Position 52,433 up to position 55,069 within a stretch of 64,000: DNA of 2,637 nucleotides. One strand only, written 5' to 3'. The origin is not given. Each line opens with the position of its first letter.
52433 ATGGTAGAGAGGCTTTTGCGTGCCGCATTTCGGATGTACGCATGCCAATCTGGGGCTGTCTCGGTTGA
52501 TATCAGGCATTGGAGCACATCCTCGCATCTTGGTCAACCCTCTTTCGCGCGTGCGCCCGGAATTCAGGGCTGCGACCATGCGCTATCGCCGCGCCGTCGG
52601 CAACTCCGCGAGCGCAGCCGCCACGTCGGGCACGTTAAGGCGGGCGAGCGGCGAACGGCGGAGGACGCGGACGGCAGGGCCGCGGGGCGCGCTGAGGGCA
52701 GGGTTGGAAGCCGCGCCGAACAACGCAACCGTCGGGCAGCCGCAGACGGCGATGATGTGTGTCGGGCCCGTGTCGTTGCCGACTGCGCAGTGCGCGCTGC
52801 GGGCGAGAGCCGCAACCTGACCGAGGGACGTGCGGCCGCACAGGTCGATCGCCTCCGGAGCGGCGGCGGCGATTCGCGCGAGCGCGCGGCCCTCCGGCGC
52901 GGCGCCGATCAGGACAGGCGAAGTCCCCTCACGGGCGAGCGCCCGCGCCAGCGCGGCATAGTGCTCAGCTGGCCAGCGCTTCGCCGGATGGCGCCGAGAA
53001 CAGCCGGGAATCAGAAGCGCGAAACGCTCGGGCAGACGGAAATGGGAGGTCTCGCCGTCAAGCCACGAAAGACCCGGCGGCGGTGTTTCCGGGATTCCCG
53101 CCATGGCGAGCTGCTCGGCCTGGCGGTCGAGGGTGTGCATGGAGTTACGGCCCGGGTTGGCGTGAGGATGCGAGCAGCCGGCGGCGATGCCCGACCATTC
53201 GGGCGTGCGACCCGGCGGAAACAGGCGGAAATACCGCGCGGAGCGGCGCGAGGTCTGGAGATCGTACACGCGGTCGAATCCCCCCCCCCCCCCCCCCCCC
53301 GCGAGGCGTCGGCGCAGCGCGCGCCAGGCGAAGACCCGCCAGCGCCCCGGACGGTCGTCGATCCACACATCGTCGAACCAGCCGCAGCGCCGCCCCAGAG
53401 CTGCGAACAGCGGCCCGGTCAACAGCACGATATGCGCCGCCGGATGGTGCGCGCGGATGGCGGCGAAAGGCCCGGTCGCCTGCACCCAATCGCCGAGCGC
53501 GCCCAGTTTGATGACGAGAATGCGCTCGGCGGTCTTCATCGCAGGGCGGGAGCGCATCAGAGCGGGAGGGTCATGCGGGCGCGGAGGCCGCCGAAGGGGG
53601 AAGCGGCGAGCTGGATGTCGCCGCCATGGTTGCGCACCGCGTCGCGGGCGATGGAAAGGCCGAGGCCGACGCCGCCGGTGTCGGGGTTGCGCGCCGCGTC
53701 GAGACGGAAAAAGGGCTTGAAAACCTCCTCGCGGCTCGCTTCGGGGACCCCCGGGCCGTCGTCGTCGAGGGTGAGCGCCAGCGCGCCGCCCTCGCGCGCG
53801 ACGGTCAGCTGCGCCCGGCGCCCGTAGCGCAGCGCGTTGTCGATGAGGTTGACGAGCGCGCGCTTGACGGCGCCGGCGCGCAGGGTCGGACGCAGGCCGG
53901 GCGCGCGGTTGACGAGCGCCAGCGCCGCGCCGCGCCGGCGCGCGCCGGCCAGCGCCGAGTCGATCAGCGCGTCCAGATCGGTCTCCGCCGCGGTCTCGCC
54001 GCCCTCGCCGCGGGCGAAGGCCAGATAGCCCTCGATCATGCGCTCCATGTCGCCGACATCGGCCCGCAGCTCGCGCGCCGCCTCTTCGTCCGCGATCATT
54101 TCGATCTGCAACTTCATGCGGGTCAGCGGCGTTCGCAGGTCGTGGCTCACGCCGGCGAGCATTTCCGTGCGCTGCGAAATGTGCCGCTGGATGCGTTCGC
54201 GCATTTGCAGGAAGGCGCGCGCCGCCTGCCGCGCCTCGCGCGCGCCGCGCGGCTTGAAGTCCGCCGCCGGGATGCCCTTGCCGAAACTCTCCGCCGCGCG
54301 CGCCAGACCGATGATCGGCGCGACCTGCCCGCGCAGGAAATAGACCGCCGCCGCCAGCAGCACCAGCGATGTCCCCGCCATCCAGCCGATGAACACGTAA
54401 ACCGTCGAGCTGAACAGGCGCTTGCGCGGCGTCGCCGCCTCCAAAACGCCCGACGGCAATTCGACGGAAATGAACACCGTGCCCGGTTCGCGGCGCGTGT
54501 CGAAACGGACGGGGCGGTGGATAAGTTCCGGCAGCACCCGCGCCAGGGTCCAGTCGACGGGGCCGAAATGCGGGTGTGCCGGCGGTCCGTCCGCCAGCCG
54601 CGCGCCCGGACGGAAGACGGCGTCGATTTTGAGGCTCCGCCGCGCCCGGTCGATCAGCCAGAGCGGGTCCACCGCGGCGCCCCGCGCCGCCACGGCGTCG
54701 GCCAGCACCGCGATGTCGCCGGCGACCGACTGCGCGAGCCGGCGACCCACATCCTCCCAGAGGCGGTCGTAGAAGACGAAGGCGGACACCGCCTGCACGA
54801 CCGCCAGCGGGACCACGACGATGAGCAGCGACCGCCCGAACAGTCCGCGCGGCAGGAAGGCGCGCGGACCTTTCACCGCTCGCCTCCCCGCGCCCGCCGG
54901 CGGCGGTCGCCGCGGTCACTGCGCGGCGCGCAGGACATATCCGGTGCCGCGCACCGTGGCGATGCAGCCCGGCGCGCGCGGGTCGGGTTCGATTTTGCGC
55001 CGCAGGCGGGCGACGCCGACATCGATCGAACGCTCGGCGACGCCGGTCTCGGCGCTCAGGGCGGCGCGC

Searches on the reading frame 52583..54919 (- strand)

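Call 71: search_protein_families(library=pfam, proteins=[window:52583-54919:-], max_evalue=0.001)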
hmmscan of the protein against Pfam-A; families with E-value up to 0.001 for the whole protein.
window:52583-54919:- (778 aa): 1 family
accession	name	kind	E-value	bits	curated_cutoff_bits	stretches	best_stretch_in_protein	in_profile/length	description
PF01075.23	Glyco_transf_9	-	1.8e-26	93.4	22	1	545-748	10-222/247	Glycosyltransferase family 9 (heptosyltransferase)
